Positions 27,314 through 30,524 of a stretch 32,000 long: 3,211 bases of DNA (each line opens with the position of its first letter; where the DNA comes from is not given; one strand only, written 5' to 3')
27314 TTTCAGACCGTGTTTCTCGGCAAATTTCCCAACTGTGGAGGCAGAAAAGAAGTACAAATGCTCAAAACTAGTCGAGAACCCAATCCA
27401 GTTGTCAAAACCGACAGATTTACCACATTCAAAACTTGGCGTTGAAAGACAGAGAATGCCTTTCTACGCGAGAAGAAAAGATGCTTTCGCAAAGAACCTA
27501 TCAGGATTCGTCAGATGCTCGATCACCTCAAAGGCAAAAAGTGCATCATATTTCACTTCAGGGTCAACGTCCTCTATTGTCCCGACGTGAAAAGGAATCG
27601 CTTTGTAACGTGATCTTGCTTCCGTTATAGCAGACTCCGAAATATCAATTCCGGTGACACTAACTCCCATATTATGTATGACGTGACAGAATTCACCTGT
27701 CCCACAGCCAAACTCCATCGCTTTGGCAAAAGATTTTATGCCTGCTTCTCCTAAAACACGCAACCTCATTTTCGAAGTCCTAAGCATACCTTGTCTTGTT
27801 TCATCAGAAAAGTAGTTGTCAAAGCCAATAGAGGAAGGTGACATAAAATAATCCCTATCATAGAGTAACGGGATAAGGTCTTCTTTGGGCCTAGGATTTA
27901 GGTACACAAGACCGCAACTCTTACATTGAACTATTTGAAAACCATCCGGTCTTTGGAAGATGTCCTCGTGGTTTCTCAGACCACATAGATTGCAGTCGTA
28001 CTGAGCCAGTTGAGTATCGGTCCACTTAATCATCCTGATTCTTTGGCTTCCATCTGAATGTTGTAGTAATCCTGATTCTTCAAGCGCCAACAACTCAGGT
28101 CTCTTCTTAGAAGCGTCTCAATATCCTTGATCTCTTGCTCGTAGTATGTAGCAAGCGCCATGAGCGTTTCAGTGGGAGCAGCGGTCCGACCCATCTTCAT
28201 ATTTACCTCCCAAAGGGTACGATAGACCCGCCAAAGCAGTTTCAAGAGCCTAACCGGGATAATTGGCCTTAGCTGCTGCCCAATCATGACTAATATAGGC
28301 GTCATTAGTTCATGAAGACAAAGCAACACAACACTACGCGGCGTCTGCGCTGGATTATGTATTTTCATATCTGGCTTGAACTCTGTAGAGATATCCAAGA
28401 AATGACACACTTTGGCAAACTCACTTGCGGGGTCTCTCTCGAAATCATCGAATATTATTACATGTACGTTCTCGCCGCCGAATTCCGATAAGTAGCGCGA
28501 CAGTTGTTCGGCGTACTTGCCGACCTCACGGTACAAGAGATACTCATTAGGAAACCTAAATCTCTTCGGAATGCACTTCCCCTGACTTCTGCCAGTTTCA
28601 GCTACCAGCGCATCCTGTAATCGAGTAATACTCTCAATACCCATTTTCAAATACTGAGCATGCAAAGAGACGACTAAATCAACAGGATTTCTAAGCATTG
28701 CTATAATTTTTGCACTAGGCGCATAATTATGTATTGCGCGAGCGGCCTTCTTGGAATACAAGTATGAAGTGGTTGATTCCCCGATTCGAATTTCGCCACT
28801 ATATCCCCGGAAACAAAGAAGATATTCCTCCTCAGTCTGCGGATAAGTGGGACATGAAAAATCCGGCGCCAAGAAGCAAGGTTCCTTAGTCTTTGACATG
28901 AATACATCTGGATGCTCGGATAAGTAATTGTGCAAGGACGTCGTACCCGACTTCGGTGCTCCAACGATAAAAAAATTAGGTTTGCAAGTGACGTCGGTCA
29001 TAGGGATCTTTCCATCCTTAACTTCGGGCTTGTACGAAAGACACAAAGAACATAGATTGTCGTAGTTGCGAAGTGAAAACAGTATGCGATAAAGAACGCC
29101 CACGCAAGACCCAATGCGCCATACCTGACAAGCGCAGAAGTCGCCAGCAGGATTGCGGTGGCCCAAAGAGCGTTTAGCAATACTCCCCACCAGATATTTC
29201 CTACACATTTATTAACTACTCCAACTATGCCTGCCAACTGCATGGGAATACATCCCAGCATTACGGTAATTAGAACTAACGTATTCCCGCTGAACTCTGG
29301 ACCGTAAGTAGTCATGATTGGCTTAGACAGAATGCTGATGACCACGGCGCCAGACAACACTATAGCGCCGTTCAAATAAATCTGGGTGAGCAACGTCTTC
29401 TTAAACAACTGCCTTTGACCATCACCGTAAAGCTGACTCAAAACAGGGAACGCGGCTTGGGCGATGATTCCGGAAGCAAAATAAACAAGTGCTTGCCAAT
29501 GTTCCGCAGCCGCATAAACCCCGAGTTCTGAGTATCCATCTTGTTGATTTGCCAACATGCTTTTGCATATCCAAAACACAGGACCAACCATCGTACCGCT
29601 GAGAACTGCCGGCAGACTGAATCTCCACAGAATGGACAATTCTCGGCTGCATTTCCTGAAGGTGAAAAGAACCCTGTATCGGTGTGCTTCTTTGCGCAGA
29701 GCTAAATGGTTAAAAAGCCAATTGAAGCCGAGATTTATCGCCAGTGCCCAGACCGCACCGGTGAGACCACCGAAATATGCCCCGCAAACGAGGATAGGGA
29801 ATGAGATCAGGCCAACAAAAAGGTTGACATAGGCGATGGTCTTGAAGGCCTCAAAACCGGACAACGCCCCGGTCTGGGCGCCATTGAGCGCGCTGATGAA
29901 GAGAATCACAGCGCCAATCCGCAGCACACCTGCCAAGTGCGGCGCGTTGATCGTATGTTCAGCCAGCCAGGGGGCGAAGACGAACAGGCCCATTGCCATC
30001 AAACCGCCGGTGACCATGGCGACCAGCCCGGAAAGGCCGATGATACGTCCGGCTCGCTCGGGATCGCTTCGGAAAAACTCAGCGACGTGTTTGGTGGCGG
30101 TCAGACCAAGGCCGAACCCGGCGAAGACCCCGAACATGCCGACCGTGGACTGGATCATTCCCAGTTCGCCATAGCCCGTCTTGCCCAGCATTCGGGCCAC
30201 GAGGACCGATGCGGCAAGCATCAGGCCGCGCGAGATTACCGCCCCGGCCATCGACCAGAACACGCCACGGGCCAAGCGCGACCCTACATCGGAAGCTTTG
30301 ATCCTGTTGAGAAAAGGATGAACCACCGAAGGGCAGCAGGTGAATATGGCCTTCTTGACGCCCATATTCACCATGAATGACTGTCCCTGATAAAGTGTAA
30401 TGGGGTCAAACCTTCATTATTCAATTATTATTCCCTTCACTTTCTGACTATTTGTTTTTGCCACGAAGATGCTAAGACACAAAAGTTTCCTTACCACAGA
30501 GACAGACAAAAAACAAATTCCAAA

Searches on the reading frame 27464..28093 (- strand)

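Call 56: search_protein_families(library=pfam, proteins=[window:27464-28093:-], max_evalue=0.01)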
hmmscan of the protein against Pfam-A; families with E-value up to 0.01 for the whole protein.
window:27464-28093:- (209 aa): 8 families
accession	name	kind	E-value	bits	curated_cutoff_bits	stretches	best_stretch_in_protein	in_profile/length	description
PF08242.18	Methyltransf_12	-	7.4e-14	52.7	30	1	126-208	1-92/98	Methyltransferase domain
PF13649.12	Methyltransf_25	-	1.3e-13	51.9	27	1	126-204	2-89/97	Methyltransferase domain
PF08241.18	Methyltransf_11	-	1.8e-13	51.3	21.2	1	127-205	2-84/95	Methyltransferase domain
PF13847.12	Methyltransf_31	-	3.8e-13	49.8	27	1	123-205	5-98/145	Methyltransferase domain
PF13489.12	Methyltransf_23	-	3.4e-12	46.8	27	1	114-208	17-108/164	Methyltransferase domain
PF05401.17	NodS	-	1.8e-05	25.1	24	1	120-200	42-125/201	Nodulation protein S (NodS)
PF02353.26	CMAS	-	0.00041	20.2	27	1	113-204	54-152/273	Mycolic acid cyclopropane synthetase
PF05724.17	TPMT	-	0.0095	16.1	26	0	126-162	42-78/218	Thiopurine S-methyltransferase (TPMT)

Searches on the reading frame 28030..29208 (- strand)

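Call 38: search_protein_families(library=pfam, proteins=[window:28030-29208:-], max_evalue=0.001)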
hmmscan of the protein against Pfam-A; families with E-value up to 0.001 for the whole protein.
window:28030-29208:- (392 aa): 2 families
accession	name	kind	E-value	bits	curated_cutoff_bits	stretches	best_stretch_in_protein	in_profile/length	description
PF13469.12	Sulfotransfer_3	-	6.5e-18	66.2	27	2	77-106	1-29/216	Sulfotransferase family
PF00685.33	Sulfotransfer_1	-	4.5e-15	56.2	22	1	77-275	2-183/255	Sulfotransferase domain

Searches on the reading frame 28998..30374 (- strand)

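Call 38: search_protein_families(library=pfam, proteins=[window:28998-30374:-], max_evalue=0.001)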
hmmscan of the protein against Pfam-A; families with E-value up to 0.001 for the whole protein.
window:28998-30374:- (458 aa): 3 families
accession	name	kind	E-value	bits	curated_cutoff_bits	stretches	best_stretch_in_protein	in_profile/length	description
PF01943.22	Polysacc_synt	-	1.1e-21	77.9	28.2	1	34-315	1-273/274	Polysaccharide biosynthesis protein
PF13440.11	Polysacc_synt_3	-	8.4e-15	55.2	23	1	59-354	2-280/293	Polysaccharide biosynthesis protein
PF01554.23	MatE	-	1.6e-05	25.1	24.9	0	273-379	19-125/161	MatE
